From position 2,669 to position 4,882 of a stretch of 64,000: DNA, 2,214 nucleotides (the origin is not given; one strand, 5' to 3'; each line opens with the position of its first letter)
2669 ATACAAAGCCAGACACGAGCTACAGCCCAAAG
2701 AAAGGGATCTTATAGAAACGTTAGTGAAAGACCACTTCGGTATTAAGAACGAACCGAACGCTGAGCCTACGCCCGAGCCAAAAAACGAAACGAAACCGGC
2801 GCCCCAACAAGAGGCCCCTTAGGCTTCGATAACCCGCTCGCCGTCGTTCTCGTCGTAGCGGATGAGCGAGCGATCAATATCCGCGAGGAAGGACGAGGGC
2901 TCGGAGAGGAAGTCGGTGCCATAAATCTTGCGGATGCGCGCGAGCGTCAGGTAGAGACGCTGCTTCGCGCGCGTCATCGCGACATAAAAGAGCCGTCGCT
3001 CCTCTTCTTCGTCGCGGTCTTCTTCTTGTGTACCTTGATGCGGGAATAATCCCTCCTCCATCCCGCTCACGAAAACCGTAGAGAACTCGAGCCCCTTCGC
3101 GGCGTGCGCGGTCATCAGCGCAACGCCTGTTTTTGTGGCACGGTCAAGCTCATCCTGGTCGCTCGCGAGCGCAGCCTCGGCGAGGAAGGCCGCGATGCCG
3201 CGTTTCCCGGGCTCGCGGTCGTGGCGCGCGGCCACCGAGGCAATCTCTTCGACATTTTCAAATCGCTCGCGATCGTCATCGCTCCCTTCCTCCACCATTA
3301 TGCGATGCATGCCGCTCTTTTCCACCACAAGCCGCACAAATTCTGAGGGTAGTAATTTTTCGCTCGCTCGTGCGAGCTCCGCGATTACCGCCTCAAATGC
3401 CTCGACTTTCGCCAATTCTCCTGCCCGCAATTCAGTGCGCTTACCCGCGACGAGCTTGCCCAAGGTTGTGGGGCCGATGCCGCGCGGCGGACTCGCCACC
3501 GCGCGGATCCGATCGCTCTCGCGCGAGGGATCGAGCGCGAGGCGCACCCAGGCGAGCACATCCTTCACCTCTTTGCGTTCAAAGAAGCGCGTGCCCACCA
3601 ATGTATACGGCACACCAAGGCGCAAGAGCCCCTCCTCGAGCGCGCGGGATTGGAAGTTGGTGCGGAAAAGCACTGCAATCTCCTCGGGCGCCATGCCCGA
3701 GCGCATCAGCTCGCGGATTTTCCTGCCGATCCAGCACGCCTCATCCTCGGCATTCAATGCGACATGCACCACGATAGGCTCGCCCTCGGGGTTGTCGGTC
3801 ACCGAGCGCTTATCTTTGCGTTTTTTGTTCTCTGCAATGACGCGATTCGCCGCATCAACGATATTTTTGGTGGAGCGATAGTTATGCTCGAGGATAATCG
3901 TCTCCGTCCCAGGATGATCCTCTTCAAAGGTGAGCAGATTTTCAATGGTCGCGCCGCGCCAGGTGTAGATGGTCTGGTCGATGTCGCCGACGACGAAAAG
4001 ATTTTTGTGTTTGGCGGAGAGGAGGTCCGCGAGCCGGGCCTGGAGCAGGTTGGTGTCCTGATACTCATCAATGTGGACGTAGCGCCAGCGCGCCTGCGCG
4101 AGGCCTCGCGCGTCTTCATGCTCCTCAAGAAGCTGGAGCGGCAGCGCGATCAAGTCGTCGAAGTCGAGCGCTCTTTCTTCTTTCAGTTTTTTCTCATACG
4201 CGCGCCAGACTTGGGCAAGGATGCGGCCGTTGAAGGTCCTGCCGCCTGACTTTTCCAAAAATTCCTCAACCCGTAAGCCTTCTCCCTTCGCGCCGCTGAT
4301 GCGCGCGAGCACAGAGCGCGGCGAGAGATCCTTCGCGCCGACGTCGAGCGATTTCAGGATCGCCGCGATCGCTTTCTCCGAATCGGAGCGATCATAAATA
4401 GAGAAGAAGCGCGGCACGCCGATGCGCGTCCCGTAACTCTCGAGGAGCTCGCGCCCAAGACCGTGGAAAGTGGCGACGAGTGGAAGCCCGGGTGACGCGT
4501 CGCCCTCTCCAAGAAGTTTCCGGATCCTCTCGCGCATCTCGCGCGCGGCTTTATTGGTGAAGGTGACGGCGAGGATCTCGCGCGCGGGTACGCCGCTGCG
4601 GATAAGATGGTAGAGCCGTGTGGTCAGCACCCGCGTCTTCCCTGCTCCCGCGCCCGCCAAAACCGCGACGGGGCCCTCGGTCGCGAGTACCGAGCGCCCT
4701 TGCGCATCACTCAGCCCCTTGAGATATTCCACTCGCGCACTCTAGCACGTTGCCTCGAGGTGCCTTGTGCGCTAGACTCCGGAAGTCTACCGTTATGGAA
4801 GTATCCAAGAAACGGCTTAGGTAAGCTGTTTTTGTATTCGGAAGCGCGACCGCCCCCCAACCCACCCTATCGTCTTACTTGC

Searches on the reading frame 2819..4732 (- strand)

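Call 54: search_protein_families(library=pfam, proteins=[window:2819-4732:-], max_evalue=0.01)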
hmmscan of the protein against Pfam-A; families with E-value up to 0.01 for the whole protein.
window:2819-4732:- (637 aa): 7 families
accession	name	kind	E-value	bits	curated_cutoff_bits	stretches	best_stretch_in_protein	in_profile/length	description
PF00580.27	UvrD-helicase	-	5.5e-78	262.8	23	1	8-273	2-270/271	UvrD/REP helicase N-terminal domain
PF13361.12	UvrD_C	-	6.2e-69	233.5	25.6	1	279-598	1-348/350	UvrD-like helicase C-terminal domain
PF13245.12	AAA_19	-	1.6e-22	80.5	25.1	1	17-257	9-132/134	AAA domain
PF13538.12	UvrD_C_2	-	2.5e-10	40.5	27.4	1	537-596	2-52/52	UvrD-like helicase C-terminal domain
PF13604.12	AAA_30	-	2.8e-06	27.6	27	0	17-70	15-66/191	AAA domain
PF01443.25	Viral_helicase1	-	1.6e-05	25.3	21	0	535-595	175-226/228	Viral superfamily 1 RNA helicase core domain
PF13087.12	AAA_12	-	0.0032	17.5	27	0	537-595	139-190/195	AAA domain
